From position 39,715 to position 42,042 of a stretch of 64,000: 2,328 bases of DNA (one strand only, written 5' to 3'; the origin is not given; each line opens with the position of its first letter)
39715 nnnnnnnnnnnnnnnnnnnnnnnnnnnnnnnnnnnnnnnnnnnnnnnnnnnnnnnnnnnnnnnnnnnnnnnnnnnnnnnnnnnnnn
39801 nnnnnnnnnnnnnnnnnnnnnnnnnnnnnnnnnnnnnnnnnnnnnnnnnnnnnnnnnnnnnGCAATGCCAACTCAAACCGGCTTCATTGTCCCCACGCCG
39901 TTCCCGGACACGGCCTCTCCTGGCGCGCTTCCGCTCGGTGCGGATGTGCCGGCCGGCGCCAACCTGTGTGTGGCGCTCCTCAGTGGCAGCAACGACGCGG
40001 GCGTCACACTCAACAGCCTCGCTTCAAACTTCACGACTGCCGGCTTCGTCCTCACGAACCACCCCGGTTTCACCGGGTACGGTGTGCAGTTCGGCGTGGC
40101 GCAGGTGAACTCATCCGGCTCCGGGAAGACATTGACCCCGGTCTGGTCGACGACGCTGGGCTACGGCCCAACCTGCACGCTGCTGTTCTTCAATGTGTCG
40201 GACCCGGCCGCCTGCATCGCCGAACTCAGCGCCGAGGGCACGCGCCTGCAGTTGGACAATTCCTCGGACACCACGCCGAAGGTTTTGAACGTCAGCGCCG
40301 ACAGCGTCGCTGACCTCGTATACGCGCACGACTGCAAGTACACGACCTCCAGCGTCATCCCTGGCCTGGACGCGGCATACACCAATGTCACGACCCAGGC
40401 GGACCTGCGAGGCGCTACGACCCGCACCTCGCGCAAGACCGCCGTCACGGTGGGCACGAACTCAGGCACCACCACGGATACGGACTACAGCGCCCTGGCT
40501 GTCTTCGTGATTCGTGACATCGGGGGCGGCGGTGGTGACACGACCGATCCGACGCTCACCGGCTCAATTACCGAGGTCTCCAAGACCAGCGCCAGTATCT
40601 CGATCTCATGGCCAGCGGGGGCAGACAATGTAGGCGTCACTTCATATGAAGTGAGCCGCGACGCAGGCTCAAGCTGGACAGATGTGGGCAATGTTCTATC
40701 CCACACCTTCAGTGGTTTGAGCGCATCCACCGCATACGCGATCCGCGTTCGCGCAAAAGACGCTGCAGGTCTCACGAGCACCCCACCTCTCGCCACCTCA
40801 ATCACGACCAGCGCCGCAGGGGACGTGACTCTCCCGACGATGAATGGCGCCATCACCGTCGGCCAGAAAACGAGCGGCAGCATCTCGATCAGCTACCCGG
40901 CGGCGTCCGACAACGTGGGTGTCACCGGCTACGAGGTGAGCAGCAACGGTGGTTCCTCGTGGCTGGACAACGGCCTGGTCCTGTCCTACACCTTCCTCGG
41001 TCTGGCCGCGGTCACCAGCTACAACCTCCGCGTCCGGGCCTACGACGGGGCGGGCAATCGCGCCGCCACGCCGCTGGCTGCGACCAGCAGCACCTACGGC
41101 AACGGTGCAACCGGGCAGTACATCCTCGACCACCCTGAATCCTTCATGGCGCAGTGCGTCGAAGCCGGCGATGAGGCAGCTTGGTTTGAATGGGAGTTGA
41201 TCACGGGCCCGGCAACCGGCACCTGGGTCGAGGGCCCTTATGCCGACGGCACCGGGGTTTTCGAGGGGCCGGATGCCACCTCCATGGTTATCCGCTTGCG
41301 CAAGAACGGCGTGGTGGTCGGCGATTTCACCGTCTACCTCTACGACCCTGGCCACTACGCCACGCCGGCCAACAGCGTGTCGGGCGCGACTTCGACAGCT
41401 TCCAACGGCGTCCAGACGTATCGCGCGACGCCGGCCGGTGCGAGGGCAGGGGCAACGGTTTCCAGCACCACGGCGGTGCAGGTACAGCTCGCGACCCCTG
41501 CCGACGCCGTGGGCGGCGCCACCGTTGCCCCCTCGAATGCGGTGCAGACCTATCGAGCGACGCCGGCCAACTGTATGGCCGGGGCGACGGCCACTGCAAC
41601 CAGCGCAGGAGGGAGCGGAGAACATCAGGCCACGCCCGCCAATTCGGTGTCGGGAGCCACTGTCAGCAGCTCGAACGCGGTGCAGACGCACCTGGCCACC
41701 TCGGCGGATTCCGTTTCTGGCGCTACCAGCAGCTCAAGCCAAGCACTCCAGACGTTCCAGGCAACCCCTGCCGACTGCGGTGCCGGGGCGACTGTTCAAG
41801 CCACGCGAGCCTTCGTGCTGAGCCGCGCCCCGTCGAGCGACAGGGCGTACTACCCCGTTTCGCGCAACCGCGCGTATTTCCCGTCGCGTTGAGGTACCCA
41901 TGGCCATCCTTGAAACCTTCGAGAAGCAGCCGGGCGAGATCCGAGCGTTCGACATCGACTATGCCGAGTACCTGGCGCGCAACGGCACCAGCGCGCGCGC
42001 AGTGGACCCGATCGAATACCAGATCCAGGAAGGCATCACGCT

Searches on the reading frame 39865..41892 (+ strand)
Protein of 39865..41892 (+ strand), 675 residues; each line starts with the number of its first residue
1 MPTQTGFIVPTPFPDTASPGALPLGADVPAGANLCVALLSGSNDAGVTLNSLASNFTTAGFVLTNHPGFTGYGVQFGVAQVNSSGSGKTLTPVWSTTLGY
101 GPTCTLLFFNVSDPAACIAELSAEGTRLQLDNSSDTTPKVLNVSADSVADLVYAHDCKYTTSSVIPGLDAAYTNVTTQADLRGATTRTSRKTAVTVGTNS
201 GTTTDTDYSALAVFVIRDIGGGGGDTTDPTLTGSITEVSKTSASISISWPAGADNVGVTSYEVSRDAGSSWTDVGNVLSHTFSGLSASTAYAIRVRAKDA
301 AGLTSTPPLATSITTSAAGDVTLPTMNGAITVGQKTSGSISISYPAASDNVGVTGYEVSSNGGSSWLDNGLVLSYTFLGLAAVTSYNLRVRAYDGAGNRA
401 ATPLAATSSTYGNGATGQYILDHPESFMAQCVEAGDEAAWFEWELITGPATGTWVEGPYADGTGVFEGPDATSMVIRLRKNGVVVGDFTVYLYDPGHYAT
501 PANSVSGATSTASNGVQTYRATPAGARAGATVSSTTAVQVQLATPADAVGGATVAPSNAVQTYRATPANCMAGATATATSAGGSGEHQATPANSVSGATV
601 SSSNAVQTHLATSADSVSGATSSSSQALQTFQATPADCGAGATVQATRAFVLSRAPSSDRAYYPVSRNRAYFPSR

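Call 59: search_protein_families(library=pfam, proteins=[window:39865-41892:+], max_evalue=0.01)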
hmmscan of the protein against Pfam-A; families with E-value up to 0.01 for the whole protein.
window:39865-41892:+ (675 aa): 2 families
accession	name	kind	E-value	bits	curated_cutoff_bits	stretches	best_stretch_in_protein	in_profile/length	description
PF00041.27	fn3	-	1.9e-13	50.8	25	2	239-304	10-75/84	Fibronectin type III domain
PF25059.1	FN3_DSCAM-DSCAML_C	-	3.4e-06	27.7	39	0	269-307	33-74/89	DSCAM/DSCAML C-terminal Fn3-like domain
